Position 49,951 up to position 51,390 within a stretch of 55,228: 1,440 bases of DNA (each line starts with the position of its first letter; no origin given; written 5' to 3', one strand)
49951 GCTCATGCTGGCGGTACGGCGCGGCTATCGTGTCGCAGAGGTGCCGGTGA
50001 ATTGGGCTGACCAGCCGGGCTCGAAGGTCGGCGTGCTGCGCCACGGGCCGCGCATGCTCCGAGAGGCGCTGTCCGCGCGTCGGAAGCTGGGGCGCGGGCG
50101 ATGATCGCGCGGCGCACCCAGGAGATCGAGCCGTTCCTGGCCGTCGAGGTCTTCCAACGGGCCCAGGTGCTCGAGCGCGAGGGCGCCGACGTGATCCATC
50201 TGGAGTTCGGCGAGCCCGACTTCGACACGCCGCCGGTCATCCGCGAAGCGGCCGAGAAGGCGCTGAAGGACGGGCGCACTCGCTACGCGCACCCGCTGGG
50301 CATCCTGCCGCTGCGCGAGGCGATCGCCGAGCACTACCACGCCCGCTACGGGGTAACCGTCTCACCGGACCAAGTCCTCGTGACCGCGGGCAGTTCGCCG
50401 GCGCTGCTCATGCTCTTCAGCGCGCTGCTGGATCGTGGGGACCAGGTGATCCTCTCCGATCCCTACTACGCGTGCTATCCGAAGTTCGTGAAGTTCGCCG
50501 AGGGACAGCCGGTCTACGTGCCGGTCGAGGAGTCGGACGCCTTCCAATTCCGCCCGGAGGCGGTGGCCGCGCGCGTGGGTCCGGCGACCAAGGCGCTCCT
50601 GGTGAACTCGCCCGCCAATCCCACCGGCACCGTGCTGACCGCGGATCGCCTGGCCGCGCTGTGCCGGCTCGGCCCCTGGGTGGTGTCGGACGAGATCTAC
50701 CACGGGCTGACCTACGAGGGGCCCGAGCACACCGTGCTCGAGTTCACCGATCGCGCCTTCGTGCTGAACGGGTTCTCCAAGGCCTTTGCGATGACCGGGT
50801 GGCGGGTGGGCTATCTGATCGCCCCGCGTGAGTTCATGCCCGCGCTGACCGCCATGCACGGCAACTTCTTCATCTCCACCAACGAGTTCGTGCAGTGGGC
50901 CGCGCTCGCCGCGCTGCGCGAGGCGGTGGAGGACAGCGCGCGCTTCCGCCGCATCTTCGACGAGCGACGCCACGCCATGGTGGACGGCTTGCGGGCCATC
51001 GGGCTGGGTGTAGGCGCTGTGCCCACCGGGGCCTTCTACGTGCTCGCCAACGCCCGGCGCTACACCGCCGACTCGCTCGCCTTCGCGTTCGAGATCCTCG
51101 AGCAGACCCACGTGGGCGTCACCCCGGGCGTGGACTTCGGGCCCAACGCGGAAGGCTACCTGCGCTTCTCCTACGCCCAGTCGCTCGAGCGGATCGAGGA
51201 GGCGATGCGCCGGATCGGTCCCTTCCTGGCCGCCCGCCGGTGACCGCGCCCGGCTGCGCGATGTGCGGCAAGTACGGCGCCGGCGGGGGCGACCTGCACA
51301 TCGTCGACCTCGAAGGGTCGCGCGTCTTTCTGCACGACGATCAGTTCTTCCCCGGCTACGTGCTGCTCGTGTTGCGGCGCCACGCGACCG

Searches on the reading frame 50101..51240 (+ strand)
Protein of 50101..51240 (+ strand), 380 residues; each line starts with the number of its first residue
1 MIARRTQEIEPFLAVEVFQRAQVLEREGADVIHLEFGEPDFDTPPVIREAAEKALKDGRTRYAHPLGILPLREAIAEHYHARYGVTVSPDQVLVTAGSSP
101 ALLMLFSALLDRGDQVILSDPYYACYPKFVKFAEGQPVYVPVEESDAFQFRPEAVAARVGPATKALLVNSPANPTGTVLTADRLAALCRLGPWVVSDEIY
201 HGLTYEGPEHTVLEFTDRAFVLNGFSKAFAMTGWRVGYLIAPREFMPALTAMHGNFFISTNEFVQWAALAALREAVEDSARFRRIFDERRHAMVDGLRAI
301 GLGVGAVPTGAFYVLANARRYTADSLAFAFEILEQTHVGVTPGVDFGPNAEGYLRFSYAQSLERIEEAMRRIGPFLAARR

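Call 70: search_protein_families(library=pfam, max_evalue=0.001, proteins=[window:50101-51240:+])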
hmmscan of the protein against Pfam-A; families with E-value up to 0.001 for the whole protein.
window:50101-51240:+ (380 aa): 3 families
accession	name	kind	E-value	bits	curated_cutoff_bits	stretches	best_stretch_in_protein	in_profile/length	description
PF00155.27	Aminotran_1_2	-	8e-62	209.9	19.7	1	30-372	2-361/361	Aminotransferase class I and II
PF01053.26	Cys_Met_Meta_PP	-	2.2e-05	23.6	27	1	92-188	70-163/381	Cys/Met metabolism PLP-dependent enzyme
PF01041.23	DegT_DnrJ_EryC1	-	0.00048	19.9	19.8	1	74-189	32-136/360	DegT/DnrJ/EryC1/StrS aminotransferase family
